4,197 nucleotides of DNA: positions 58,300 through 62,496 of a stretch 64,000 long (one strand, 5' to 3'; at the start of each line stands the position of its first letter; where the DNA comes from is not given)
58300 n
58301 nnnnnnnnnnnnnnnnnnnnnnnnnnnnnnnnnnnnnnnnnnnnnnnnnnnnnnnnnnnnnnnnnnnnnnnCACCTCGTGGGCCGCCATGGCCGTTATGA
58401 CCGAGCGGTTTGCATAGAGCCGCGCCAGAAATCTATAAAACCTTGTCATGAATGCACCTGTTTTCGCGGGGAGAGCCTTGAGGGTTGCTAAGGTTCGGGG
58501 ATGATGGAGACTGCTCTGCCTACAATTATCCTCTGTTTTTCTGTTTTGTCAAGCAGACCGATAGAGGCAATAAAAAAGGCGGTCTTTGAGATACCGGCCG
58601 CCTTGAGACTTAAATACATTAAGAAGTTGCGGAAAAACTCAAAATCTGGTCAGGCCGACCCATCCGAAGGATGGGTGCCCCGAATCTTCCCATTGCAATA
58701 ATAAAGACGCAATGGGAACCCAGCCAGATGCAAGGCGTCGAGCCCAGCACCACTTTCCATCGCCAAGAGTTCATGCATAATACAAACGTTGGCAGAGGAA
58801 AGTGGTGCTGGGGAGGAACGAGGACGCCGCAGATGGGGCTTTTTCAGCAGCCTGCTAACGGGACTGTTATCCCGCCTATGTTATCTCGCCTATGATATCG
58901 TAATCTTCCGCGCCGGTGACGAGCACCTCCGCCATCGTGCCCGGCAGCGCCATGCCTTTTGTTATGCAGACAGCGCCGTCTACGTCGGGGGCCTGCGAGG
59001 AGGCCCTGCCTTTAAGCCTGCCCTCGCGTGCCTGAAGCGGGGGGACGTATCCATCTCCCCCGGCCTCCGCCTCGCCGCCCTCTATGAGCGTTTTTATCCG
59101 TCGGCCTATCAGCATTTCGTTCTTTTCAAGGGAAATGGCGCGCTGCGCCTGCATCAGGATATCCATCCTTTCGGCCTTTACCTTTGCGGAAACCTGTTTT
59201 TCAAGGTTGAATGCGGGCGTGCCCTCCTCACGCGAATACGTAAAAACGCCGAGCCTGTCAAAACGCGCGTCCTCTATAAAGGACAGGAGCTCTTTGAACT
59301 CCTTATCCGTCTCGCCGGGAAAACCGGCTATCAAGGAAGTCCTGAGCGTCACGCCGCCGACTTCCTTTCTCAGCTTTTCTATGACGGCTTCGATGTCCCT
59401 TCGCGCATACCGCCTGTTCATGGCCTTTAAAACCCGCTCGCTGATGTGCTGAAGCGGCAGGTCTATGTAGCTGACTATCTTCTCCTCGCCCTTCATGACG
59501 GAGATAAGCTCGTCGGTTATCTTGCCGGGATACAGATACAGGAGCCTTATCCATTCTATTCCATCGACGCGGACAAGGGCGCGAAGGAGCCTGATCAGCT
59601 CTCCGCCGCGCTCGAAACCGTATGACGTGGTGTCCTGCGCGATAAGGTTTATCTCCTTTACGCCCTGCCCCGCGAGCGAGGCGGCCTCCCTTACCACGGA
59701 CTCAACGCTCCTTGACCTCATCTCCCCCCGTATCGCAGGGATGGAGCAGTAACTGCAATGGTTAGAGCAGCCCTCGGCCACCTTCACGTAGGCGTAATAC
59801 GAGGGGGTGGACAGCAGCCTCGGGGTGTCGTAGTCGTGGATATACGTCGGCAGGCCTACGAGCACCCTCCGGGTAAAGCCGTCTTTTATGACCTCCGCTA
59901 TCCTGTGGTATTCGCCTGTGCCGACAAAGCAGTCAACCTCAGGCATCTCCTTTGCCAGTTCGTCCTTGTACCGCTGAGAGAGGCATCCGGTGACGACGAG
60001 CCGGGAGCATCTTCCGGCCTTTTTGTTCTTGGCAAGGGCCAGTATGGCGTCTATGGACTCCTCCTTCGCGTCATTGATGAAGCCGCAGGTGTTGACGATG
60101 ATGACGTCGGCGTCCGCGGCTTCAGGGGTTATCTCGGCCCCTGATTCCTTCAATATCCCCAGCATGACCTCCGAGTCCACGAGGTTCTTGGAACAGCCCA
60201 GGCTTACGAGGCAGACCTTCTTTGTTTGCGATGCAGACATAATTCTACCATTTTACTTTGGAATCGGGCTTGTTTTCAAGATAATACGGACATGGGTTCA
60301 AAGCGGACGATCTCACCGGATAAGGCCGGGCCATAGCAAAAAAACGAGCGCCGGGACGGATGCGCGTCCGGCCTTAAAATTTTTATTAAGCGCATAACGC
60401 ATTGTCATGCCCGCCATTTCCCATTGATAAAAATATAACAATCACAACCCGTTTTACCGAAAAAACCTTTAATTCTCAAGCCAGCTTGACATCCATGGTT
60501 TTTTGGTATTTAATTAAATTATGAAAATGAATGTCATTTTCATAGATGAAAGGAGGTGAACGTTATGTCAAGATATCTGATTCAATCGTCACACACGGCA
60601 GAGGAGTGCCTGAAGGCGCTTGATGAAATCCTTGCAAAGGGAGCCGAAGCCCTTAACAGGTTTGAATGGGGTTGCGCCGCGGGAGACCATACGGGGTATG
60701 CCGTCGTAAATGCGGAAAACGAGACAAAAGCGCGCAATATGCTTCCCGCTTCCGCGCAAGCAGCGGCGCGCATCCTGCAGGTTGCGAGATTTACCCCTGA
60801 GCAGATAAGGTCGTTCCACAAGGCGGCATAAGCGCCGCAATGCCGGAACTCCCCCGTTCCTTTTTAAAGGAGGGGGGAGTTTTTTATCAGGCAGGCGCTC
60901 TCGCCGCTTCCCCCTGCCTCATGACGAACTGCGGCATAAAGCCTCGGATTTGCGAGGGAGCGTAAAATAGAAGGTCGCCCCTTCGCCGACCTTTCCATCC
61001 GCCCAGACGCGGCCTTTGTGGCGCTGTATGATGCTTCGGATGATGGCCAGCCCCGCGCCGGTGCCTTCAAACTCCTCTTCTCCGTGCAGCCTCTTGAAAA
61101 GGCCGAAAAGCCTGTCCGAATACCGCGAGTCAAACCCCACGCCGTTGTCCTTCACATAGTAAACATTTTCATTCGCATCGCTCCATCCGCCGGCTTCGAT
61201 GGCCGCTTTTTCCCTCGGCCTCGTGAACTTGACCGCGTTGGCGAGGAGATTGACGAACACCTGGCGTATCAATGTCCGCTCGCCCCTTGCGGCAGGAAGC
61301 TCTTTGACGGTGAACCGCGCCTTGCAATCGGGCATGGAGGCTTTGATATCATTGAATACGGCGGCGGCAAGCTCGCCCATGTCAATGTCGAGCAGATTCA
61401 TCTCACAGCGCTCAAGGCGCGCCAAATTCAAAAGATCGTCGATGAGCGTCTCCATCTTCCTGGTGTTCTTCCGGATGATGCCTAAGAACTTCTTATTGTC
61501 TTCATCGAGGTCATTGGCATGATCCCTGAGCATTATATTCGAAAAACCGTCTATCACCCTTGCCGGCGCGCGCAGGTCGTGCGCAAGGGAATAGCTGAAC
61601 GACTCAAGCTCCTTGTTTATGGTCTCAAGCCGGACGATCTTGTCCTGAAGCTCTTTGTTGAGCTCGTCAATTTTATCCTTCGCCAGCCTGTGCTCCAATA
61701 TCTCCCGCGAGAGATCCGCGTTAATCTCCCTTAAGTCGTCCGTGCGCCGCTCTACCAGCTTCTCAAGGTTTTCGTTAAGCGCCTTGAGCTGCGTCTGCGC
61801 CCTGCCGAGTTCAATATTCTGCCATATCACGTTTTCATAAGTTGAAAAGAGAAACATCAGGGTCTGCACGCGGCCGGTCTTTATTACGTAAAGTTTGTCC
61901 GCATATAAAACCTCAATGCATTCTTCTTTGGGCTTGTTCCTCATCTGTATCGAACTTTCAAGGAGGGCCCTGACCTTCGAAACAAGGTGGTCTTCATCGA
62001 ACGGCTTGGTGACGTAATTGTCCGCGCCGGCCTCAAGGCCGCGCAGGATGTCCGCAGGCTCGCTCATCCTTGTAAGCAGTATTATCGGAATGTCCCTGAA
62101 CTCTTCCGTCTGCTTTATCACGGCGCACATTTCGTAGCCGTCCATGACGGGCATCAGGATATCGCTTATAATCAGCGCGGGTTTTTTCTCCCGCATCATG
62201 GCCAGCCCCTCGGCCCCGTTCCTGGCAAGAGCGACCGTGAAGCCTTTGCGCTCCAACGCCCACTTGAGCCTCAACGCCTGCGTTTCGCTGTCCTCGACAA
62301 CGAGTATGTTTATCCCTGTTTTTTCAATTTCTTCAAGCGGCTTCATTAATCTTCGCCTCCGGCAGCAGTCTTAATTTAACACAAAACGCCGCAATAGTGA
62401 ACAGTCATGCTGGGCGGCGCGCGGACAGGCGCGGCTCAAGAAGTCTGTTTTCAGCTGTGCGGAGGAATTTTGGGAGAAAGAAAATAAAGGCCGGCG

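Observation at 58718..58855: An intact family B element is inserted inside a family A element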

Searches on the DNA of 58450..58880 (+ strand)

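Call 59: search_rna_families(source=window, start=58450, end=58880, threshold=evalue, max_evalue=10)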
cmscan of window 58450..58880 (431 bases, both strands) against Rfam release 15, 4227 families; matches with E-value up to 10: 8.
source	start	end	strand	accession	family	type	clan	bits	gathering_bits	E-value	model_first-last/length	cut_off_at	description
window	58744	58812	+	RF03564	mir-9416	Gene; miRNA;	-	19.7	100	0.31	1-68/68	no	mir-9416 microRNA precursor family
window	58734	58825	-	RF04062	MIR949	Gene; miRNA;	-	17.5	100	1.3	1-106/106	no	MIR949 microRNA precursor family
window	58743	58811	-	RF03175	MIR3454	Gene; miRNA;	-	15.8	142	1.9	1-147/147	no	MIR3454 microRNA precursor family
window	58740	58816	-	RF00888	mir-770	Gene; miRNA;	-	15.5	83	7.4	1-83/83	no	mir-770 microRNA precursor family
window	58489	58572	+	RF02716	sno_ncR3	Gene; snRNA; snoRNA; CD-box;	-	14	88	3.6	1-75/75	no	Small nucleolar RNA ncR3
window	58691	58745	+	RF01343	CRISPR-DR33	Gene; CRISPR;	-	13.6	39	8.1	1-37/37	no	CRISPR RNA direct repeat element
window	58675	58736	-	RF03203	mir-3070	Gene; miRNA;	-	13.4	75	6.9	1-89/89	no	mir-3070 microRNA precursor family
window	58547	58624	-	RF00291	snoR639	Gene; snRNA; snoRNA; HACA-box;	-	13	42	2.9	1-140/140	no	Small nucleolar RNA snoR639/H1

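Call 65: search_dna_similar(query=window:58739-58816:+, collection=plasmids, mode=distant, max_evalue=10, max_rows=15)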
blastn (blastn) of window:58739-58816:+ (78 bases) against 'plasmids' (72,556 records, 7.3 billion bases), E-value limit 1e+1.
Records with a match: 1; places in all: 1; records where one place covers at least 80% of the query: 0.
Best place of each record, by identity: 80-90% 1.
By first word of the organism name: Rickettsiales 1.
By predicted mobility (MOB-suite, as given by PLSDB): non-mobilizable 1.
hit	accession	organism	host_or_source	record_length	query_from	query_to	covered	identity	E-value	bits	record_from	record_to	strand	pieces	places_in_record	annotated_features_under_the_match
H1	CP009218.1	Rickettsiales bacterium Ac37b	Amblyomma cajennense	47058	8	38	40%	87.5%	2e+0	37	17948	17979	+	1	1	conjugal transfer mating pair stabilization protein TraG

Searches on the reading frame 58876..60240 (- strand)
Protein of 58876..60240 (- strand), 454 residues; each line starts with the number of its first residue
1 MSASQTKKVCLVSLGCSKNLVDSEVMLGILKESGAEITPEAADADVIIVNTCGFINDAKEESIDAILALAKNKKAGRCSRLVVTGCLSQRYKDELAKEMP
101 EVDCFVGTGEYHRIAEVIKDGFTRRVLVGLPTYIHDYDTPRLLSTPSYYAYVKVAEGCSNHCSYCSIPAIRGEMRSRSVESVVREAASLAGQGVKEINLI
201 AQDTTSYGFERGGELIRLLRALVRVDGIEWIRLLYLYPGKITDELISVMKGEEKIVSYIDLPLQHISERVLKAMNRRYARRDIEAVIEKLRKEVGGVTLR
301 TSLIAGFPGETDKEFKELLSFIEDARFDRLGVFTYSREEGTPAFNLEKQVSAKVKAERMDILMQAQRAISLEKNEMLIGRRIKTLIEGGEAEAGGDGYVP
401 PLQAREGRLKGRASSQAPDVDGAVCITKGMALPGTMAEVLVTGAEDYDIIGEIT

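Call 11: find_encoding_contigs(protein=window:58876-60240:-, flank=3000, max_places=6)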
Protein window:58876-60240:- (454 aa): no gene with exactly this product is on record in the collection.

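Call 21: find_related_loci(query=window:58876-60240:-, collection=genome_contigs, flank=4000)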
Query window:58876-60240:- (454 aa) in genome_contigs; peptide patterns used: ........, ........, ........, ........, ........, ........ (x = any residue, [..] = any of these).
600 stretches matched a pattern (row limit reached: there are more); 566 encode a relative of the query (tblastn E <= 1e-3); the best 80 are kept; 80 distinct loci.
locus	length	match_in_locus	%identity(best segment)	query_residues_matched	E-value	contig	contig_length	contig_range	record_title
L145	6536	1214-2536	65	1-452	0e+0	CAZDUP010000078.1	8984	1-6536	MAG TPA_asm: uncultured Thermodesulfobacteriota bacterium isolate SRP239054_co1_42 genome assembly, contig: NODE_6327_le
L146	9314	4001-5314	67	1-452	0e+0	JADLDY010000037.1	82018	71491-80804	MAG: Deltaproteobacteria bacterium isolate SJ296 c_000000771977, whole genome shotgun sequence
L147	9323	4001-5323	64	1-451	0e+0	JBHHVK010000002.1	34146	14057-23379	MAG: Thermodesulfobacteriota bacterium isolate S.4.sp2_bin.44 NODE_339_length_34146_cov_11.175178, whole genome shotgun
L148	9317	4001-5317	53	8-453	8e-154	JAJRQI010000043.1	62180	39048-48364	MAG: Deltaproteobacteria bacterium isolate Dive100_bin10.46 k141_635925, whole genome shotgun sequence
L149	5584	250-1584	53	2-453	9e-153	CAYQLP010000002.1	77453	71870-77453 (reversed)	MAG TPA_asm: uncultured Geobacteraceae bacterium isolate SRP294416_co1_182 genome assembly, contig: NODE_363_length_7745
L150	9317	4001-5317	52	8-453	5e-151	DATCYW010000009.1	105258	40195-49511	MAG TPA_asm: Malonomonas sp. isolate SMAG_U54 k141_316517, whole genome shotgun sequence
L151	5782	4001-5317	51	8-453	1e-149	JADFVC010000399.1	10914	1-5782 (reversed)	MAG: Chloroflexota bacterium isolate C2.bin.19 k83_3757384, whole genome shotgun sequence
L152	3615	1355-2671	52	8-453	3e-154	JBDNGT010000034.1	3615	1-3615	MAG: Geopsychrobacter sp. isolate concoct.225.WLB k141_63013, whole genome shotgun sequence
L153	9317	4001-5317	51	8-453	2e-147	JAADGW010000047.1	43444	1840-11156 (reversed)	MAG: Deltaproteobacteria bacterium isolate M_MetaBat.138 contig-127_5007, whole genome shotgun sequence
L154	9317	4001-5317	51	8-453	9e-147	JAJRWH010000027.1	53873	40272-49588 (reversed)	MAG: Deltaproteobacteria bacterium isolate Dive96_bin2.167 k141_979957, whole genome shotgun sequence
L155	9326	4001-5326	50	5-453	9e-146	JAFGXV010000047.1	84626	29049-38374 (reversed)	MAG: Desulfuromonadaceae bacterium isolate ZodW_Metabat.6 k87_16355494, whole genome shotgun sequence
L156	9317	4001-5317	51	8-453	8e-146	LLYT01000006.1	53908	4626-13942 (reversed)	MAG: Deltaproteobacteria bacterium tcs-42 Contig_6, whole genome shotgun sequence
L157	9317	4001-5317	51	8-453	1e-144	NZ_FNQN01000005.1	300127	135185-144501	Desulfuromusa kysingii strain DSM 7343, whole genome shotgun sequence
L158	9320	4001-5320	49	7-453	4e-144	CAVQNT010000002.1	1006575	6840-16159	MAG: Candidatus Bathyarchaeota archaeon isolate MFD04408.bin.1.228 genome assembly, contig: contig_27907, whole genome s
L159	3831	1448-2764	51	8-453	2e-148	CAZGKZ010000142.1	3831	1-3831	MAG TPA_asm: uncultured Geobacteraceae bacterium isolate binchicken_co256_606 genome assembly, contig: NODE_80386_length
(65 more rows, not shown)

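Call 28: find_homologous_proteins(query=window:58876-60240:-, max_evalue=1e-100)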
Query window:58876-60240:- (454 aa): 7489 proteins with E <= 1e-100 among 8000 candidates; the best 120 are listed.
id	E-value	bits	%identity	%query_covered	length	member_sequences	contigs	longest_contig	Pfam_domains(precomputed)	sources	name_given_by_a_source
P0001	3.7e-295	996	100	100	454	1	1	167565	PF04055.28,PF00919.27,PF18693.8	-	-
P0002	1.6e-234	797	82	100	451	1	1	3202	PF04055.28,PF00919.27,PF18693.8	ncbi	-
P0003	1.5e-210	718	73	100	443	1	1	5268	PF04055.28,PF00919.27,PF18693.8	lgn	-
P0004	2.1e-208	710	71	100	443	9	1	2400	PF04055.28,PF00919.27,PF18693.8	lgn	-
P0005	3.1e-208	710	72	100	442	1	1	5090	PF04055.28,PF00919.27,PF18693.8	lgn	-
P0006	1.3e-206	705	71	100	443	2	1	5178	PF04055.28,PF00919.27,PF18693.8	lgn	-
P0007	6.0e-206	702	70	100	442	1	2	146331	PF04055.28,PF00919.27,PF18693.8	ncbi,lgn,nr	ncbi:MAG: 30S ribosomal protein S12 methylthiotransferase RimO [Deltaproteobacteria bacterium]|nr:30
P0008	4.5e-203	693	70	98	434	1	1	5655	PF04055.28,PF00919.27,PF18693.8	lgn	-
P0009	2.7e-197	674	68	98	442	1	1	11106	PF04055.28,PF00919.27,PF18693.8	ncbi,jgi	ncbi:MAG TPA: 30S ribosomal protein S12 methylthiotransferase RimO [Thermodesulfobacteriota bacteriu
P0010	5.9e-197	673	69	100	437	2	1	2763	PF04055.28,PF00919.27,PF18693.8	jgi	jgi:ribosomal protein S12 methylthiotransferase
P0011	1.8e-196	671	67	100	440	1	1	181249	PF04055.28,PF00919.27,PF18693.8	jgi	-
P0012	2.8e-196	671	68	100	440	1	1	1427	PF04055.28,PF00919.27,PF18693.8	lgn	-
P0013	1.6e-195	668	69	98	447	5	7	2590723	PF04055.28,PF00919.27,PF18693.8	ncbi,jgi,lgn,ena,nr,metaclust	ncbi:MAG TPA: 30S ribosomal protein S12 methylthiotransferase RimO [Deltaproteobacteria bacterium]|n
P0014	8.7e-195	666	68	100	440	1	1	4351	PF04055.28,PF00919.27,PF18693.8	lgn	-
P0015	9.8e-195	665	69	98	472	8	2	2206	PF04055.28,PF00919.27,PF18693.8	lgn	-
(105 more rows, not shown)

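Call 29: find_encoding_contigs(protein=P0002, flank=5000, max_places=3)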
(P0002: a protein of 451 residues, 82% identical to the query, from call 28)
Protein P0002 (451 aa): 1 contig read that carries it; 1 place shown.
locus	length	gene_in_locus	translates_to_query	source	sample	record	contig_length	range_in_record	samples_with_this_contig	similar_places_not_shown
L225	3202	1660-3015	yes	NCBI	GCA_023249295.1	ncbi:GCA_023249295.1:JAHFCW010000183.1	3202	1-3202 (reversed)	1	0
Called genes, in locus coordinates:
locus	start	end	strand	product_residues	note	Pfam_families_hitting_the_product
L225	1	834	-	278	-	?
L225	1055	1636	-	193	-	PF10604:Polyketide_cyc2, PF03364:Polyketide_cyc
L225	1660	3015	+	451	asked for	PF00919:UPF0004, PF04055:Radical_SAM, PF18693:TRAM_2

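Call 30: find_encoding_contigs(protein=P0007, flank=5000, max_places=3)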
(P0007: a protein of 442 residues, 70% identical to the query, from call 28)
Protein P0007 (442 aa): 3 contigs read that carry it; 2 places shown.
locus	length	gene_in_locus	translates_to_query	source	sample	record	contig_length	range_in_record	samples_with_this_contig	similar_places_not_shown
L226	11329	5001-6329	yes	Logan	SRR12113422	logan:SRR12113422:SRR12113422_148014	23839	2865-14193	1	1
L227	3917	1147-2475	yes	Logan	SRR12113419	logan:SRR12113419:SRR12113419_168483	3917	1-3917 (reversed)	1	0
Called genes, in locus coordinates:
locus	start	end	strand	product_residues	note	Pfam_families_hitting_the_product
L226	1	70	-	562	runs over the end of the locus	PF03924:CHASE (weak), PF00512:HisKA, PF02518:HATPase_c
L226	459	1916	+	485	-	PF01139:RtcB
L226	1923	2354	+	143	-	PF01951:Archease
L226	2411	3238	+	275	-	PF02679:ComA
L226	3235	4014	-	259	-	PF01738:DLH, PF12146:Hydrolase_4 (faint), PF02230:Abhydrolase_2 (weak), PF00326:Peptidase_S9 (weak)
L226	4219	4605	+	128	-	-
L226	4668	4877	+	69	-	PF04945:YHS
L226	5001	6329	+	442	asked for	PF00919:UPF0004, PF04055:Radical_SAM, PF18693:TRAM_2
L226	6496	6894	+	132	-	PF00507:Oxidored_q4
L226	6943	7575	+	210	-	PF01058:Oxidored_q6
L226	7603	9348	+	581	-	PF00329:Complex1_30kDa, PF00346:Complex1_49kDa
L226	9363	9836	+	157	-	PF01257:2Fe-2S_thioredx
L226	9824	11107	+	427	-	PF01512:Complex1_51K, PF10531:SLBB (weak), PF22461:SLBB_2 (faint), PF10589:NADH_4Fe-4S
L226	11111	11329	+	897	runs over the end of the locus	PF00111:Fer2, PF13510:Fer2_4, PF10588:NADH-G_4Fe-4S_3, PF22117:Fer4_Nqo3, PF04879:Molybdop_Fe4S4, PF00384:Molybdopterin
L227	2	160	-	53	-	?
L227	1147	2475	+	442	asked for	PF00919:UPF0004, PF04055:Radical_SAM, PF18693:TRAM_2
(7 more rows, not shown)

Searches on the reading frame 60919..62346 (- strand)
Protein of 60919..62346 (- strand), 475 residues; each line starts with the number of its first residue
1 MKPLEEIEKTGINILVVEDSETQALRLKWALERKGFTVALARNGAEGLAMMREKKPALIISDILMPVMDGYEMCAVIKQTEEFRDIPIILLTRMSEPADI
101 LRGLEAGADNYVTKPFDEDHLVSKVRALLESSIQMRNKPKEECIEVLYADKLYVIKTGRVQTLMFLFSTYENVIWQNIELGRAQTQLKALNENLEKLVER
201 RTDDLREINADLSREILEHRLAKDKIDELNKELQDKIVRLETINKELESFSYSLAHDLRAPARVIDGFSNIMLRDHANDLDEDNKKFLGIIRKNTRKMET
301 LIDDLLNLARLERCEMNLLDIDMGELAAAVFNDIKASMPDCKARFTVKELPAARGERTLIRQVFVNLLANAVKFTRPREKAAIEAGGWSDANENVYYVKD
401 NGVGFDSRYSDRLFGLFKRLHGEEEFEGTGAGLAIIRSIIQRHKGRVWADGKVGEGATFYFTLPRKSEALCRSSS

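Call 50: search_protein_families(library=pfam, proteins=[window:60919-62346:-], max_evalue=0.00001)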
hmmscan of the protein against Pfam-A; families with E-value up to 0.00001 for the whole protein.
window:60919-62346:- (475 aa): 4 families
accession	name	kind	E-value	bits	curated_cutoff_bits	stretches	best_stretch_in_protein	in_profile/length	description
PF00072.30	Response_reg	-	1.4e-28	99.7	30.2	1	14-126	1-111/111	Response regulator receiver domain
PF02518.31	HATPase_c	-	4.6e-20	72.5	26.4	1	357-466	3-110/111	Histidine kinase-, DNA gyrase B-, and HSP90-like ATPase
PF00512.31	HisKA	-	2.3e-11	44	26.9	1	248-312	3-64/66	His Kinase A (phospho-acceptor) domain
PF23198.2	PDE8A_N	-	7.5e-06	26.4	29.6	0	14-138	13-141/147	PDE8A-like, N-terminal domain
